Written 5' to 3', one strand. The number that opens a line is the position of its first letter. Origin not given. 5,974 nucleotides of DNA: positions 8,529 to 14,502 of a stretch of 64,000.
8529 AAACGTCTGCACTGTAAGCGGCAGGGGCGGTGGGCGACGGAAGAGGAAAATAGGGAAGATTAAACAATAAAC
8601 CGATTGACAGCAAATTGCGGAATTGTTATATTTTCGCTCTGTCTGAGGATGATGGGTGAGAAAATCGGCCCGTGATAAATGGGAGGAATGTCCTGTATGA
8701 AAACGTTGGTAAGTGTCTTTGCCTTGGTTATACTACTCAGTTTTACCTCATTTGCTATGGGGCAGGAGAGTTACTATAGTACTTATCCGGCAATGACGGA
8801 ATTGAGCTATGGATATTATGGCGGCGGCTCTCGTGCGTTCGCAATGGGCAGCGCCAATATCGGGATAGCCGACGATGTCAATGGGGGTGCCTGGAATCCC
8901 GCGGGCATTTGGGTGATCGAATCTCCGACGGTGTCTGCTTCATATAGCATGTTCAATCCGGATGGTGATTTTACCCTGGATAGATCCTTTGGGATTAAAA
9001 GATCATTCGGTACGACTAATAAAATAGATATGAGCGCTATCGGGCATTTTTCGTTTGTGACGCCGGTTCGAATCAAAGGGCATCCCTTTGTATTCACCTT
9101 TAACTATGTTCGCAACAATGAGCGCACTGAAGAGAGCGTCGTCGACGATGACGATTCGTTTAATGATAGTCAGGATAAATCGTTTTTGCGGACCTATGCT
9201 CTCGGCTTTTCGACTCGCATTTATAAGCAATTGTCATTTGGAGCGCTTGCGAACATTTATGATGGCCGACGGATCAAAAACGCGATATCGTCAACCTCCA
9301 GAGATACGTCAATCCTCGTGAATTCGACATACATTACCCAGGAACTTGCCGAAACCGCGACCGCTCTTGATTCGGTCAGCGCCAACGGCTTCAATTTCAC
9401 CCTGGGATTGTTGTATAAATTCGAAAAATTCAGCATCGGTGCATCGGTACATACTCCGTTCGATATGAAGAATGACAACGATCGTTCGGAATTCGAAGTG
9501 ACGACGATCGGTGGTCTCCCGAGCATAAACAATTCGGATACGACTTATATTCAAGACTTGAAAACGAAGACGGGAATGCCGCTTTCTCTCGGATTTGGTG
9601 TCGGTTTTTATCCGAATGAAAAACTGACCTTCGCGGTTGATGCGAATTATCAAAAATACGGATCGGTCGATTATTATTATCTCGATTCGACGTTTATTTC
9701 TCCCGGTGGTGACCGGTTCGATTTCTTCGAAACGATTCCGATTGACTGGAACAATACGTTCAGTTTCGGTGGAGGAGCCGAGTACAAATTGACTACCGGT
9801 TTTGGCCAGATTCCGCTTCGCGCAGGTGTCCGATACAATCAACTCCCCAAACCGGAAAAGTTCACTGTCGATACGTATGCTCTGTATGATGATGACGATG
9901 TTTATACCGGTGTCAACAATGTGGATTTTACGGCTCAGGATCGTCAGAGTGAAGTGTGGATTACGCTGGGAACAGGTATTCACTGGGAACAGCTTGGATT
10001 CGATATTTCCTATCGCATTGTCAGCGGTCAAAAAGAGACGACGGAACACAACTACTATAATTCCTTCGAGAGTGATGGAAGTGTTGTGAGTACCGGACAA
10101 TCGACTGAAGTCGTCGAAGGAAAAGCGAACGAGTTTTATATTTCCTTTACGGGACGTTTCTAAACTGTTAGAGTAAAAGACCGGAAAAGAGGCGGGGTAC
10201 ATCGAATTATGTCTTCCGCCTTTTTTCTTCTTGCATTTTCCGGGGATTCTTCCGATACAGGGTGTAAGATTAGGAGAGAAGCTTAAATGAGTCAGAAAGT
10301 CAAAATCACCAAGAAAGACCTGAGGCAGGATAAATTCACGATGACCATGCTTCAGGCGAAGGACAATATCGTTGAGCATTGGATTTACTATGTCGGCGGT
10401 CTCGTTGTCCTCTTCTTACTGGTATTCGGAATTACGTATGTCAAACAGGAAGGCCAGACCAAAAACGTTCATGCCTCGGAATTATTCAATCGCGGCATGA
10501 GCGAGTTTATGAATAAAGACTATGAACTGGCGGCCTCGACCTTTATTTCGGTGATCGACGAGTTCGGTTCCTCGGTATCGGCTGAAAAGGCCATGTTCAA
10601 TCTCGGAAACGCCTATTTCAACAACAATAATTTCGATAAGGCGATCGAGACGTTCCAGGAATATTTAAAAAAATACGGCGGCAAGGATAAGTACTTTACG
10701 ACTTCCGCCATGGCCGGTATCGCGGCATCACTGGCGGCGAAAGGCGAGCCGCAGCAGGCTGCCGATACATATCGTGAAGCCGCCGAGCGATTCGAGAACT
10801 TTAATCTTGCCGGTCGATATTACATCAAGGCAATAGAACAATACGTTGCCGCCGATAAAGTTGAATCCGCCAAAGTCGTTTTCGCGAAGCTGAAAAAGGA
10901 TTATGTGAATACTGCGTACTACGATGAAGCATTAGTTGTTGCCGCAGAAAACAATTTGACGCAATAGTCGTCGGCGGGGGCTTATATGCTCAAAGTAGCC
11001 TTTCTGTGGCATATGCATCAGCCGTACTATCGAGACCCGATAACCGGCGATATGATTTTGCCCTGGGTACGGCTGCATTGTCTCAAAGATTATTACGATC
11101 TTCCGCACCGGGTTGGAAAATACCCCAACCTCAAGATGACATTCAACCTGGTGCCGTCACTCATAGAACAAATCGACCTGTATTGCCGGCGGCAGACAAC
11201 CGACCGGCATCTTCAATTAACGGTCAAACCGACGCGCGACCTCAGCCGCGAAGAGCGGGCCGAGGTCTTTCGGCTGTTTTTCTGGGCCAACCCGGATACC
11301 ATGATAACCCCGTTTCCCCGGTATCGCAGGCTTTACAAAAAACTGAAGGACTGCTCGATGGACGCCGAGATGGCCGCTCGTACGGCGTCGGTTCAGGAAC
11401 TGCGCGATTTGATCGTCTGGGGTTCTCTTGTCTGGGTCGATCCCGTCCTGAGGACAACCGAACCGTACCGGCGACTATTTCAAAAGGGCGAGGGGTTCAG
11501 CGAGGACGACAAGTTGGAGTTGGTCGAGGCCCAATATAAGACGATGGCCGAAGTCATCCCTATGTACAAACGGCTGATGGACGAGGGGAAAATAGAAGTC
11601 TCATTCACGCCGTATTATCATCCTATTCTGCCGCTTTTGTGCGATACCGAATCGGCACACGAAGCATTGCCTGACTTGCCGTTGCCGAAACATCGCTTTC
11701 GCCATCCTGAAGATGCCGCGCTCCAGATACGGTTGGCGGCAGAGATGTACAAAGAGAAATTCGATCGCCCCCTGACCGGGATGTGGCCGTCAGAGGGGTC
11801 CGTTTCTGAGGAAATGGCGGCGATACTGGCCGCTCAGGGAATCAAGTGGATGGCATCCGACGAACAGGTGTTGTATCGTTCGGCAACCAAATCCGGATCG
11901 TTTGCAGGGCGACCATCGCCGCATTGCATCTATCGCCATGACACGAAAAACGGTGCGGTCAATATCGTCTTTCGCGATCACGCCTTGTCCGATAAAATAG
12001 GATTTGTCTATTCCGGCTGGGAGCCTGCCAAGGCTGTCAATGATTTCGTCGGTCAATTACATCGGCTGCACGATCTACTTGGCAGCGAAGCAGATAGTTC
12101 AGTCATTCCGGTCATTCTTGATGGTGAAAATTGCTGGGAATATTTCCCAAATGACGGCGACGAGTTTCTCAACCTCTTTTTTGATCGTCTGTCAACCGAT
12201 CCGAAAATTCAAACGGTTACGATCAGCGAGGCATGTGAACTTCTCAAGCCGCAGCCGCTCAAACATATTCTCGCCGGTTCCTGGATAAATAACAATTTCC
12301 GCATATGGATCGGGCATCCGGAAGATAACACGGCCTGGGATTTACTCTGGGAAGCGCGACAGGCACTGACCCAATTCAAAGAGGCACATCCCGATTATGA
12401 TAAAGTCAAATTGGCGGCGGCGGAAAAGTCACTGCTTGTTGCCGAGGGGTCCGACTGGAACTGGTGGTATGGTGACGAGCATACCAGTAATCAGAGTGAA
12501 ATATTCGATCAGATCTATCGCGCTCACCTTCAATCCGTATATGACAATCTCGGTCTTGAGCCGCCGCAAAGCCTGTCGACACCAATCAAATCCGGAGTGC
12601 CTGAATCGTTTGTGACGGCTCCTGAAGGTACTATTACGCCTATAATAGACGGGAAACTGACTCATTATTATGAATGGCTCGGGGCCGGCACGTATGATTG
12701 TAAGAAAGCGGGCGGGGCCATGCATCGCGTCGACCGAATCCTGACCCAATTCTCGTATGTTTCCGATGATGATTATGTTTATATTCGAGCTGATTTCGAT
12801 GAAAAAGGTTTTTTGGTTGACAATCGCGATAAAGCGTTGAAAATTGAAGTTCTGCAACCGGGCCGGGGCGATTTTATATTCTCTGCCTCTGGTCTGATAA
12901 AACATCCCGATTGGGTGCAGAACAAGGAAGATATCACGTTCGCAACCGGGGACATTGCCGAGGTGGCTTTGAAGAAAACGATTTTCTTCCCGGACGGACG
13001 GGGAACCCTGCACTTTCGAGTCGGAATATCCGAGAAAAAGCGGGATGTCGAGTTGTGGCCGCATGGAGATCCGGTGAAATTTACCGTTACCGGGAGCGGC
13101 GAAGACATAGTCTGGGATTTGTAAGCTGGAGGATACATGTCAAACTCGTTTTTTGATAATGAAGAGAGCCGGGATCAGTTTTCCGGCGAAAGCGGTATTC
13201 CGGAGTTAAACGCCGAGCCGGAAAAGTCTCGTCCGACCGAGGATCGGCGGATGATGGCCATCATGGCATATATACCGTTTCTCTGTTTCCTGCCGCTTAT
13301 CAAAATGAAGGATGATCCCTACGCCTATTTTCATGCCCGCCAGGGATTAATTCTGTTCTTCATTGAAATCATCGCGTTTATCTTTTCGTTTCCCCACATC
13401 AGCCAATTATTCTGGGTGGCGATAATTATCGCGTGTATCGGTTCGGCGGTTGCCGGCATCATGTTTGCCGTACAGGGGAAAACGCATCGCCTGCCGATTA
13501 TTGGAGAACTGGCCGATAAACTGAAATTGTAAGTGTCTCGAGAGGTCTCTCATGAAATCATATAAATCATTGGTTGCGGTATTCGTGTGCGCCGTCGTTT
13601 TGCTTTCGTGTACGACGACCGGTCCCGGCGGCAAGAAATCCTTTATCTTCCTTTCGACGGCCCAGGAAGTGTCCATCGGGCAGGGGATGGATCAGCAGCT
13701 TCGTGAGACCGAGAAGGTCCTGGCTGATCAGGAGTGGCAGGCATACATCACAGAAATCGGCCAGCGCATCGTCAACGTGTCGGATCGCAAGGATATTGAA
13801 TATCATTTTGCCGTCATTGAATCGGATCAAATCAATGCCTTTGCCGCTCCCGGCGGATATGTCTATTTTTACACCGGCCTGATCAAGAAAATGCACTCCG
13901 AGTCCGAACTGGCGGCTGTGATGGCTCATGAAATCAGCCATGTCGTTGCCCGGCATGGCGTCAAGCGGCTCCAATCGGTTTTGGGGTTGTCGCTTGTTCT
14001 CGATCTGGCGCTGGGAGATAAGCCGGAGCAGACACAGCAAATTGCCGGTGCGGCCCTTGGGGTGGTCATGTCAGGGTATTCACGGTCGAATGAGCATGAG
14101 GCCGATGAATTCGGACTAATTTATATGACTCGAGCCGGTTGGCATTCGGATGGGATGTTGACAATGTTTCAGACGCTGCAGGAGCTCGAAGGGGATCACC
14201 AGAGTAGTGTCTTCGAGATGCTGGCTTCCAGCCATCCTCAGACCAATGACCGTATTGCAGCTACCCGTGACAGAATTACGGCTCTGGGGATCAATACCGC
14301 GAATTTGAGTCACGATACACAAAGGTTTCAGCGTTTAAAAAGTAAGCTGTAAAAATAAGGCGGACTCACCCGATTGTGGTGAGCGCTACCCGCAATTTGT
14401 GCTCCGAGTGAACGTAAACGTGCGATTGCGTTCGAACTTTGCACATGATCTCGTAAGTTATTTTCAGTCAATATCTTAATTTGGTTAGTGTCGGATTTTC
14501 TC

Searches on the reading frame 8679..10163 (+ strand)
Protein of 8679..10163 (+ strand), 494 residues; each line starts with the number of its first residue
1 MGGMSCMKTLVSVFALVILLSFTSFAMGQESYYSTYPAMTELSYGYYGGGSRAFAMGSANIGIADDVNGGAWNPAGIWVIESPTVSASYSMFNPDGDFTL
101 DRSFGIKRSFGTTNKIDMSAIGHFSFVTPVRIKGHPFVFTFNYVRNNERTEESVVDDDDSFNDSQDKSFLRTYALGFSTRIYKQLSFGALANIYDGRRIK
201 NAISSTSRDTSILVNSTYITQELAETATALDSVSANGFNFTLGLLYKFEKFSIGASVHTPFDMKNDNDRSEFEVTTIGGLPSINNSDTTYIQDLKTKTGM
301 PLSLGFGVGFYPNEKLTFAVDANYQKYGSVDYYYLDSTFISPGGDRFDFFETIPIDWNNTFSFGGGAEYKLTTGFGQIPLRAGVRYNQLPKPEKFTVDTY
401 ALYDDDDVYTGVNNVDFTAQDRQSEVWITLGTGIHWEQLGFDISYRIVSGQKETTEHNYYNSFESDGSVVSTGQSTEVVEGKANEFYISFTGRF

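Call 49: search_protein_families(library=ncbifam, proteins=[window:8679-10163:+], max_evalue=0.00001)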
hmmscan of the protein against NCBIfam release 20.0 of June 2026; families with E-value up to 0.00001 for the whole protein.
window:8679-10163:+ (494 aa): 3 families
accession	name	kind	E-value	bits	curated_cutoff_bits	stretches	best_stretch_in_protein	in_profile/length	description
NF033709.1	PorV_fam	subfamily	6.2e-14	52.3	90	0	210-388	124-280/326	PorV/PorQ family protein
NF053685.1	BamG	equivalog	1.8e-12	47.1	250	1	50-388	22-328/397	BamG family beta-barrel-assembly machinery protein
NF052325.1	PorVQ2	equivalog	2.3e-06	26.8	325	0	48-82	33-67/354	putative type IX sorting system protein PorV2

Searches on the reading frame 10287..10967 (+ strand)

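Call 6: search_protein_families(library=pfam, proteins=[window:10287-10967:+])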
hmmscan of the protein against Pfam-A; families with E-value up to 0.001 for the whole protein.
window:10287-10967:+ (226 aa): 11 families
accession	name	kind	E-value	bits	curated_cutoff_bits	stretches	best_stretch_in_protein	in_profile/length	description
PF13174.12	TPR_6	-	9.3e-15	54.6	26.3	1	102-130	2-30/33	Tetratricopeptide repeat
PF13432.12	TPR_16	-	1.3e-14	54.7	32.7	2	105-168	2-60/65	Tetratricopeptide repeat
PF13424.12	TPR_12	-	2e-12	47.6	30.1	2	102-170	5-76/77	Tetratricopeptide repeat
PF00515.34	TPR_1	-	3.1e-11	43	27.8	1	101-128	2-29/34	Tetratricopeptide repeat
PF07719.23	TPR_2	-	5.9e-11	42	27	1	101-130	2-31/34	Tetratricopeptide repeat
PF09976.15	TPR_21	-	1.9e-09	38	25.5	1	31-163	7-137/193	Tetratricopeptide repeat-like domain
PF14559.12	TPR_19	-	2.5e-08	34.6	25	0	75-130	3-55/68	Tetratricopeptide repeat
PF13428.12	TPR_14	-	3e-08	34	23.5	0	104-131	5-32/44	Tetratricopeptide repeat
PF13525.12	YfiO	-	2.7e-07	31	25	1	61-171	3-115/203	Outer membrane lipoprotein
PF13181.12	TPR_8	-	2.6e-05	24.5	25.7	1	101-127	2-28/34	Tetratricopeptide repeat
PF13176.12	TPR_7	-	5.1e-05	23.5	27.9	0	102-126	1-27/36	Tetratricopeptide repeat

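Call 7: search_protein_families(library=ncbifam, proteins=[window:10287-10967:+])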
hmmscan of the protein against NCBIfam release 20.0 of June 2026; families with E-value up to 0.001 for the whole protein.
window:10287-10967:+ (226 aa): 7 families
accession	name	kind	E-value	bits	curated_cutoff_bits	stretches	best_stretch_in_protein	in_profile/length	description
TIGR02795.1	tol_pal_ybgF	equivalog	3.6e-13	50.1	90.1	1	65-170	4-107/119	tol-pal system protein YbgF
TIGR03302.1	OM_YfiO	subfamily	7.5e-12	45.2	81.4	1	40-171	8-140/239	outer membrane protein assembly factor BamD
NF052312.1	T9SS_PorW_SprE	equivalog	1.4e-05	23.9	250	1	70-222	111-262/716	type IX secretion system periplasmic lipoprotein PorW/SprE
NF047507.1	TPR_BatC_Lepto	exception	5e-05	22.9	175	1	66-129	61-125/214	TPR repeat-containing protein BatC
NF040959.1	MamA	equivalog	0.00019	20.9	200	1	67-139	109-178/204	magnetosome protein MamA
NF047371.1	FlcA_CTERM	equivalog_domain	0.00019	20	300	0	36-86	95-145/646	periplasmic flagellar collar protein FlcA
TIGR00540.1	TPR_hemY_coli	hypoth_equivalog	0.00036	19.4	142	0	102-165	328-385/385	heme biosynthesis-associated TPR protein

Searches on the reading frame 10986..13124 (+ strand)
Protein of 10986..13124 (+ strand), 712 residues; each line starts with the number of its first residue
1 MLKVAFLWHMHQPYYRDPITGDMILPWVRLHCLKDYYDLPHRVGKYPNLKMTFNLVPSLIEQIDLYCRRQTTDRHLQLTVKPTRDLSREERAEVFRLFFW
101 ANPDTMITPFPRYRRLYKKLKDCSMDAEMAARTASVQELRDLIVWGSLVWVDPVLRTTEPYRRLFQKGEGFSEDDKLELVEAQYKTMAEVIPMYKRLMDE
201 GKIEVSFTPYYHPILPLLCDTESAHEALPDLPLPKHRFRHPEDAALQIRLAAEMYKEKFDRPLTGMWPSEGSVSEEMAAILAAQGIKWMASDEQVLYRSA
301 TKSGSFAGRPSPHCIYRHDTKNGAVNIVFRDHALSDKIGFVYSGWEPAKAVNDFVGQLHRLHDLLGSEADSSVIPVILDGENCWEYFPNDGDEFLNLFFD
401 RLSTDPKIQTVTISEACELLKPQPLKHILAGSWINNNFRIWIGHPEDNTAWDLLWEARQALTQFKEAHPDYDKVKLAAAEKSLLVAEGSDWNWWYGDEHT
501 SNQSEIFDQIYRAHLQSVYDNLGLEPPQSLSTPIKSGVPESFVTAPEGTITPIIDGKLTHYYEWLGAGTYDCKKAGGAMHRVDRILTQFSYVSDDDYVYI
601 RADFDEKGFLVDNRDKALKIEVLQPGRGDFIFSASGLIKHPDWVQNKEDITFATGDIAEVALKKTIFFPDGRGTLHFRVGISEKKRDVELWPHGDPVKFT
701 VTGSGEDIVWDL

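Call 6: search_protein_families(library=pfam, proteins=[window:10986-13124:+])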
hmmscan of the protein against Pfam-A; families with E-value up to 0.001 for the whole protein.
window:10986-13124:+ (712 aa): 1 family
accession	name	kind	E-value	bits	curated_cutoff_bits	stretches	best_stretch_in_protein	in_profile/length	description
PF03065.20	Glyco_hydro_57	-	7.5e-57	193.3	21.2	1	5-423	1-285/291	Glycosyl hydrolase family 57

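Call 7: search_protein_families(library=ncbifam, proteins=[window:10986-13124:+])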
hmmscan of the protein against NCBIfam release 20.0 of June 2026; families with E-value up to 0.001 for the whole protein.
window:10986-13124:+ (712 aa): 0 families

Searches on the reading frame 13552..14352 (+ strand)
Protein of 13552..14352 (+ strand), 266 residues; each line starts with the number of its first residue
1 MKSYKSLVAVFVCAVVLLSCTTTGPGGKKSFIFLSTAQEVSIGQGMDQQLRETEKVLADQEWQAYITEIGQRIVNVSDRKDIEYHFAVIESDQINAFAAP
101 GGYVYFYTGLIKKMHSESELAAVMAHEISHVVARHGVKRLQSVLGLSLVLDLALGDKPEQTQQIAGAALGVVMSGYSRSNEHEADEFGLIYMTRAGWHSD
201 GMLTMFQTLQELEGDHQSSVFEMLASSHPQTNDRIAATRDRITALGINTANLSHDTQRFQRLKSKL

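Call 6: search_protein_families(library=pfam, proteins=[window:13552-14352:+])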
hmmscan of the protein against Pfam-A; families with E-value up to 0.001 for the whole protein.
window:13552-14352:+ (266 aa): 1 family
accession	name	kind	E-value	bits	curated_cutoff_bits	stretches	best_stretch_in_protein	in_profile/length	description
PF01435.24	Peptidase_M48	-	7.2e-35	120.9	20.3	1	63-241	4-185/186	Peptidase family M48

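Call 7: search_protein_families(library=ncbifam, proteins=[window:13552-14352:+])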
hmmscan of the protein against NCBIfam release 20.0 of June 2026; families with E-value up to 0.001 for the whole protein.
window:13552-14352:+ (266 aa): 8 families
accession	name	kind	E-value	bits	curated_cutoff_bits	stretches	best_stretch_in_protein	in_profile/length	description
NF052400.1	M48_BAM_BepA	equivalog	4.7e-42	144.4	570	1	27-248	34-263/483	beta-barrel assembly-enhancing protease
NF052399.1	M48_lipo_LoiP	exception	4.3e-23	82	365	1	47-244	51-246/247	metalloprotease LoiP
NF003965.0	PRK05457.1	equivalog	3.2e-08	33.3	245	1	68-132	78-146/285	protease HtpX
NF002363.0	PRK01345.1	equivalog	4.5e-08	32.5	422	1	86-135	87-139/318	zinc metalloprotease HtpX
NF002826.0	PRK03001.1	equivalog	3.1e-06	26.6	369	1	88-134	90-139/285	zinc metalloprotease HtpX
NF002669.0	PRK02391.1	equivalog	6.6e-06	25.5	341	1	85-134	96-148/298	zinc metalloprotease HtpX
NF002775.0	PRK02870.1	equivalog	7e-06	25.5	285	1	51-137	104-188/338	zinc metalloprotease HtpX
NF003425.0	PRK04897.1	equivalog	1.1e-05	24.9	355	1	88-132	102-149/298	zinc metalloprotease HtpX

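Call 11: find_encoding_contigs(protein=window:13552-14352:+, flank=6000, max_places=10)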
Protein window:13552-14352:+ (266 aa): 2 contigs read that carry it; 1 place shown.
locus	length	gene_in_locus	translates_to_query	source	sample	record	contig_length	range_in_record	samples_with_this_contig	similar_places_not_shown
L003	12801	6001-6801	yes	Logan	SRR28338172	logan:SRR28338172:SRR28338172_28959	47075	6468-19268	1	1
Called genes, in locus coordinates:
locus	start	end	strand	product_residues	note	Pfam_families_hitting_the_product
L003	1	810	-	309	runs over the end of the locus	PF19190:BACON_2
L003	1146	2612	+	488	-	PF03349:Toluene_X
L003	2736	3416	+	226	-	PF09976:TPR_21, PF13525:YfiO (weak), PF13432:TPR_16 (weak), PF13424:TPR_12, PF00515:TPR_1 (weak), PF07719:TPR_2 (weak), PF13174:TPR_6 (weak), PF13432:TPR_16 (weak), +2 more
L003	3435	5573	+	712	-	PF03065:Glyco_hydro_57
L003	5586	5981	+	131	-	PF09685:MamF_MmsF (weak)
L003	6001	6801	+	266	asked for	PF01435:Peptidase_M48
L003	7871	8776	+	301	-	PF02397:Bac_transf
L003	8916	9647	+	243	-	PF08308:PEGA, PF18935:DUF5683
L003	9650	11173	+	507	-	PF00041:fn3, PF25788:Ig_Rha78A_N (faint)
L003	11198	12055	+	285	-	-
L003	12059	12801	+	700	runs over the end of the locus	PF02518:HATPase_c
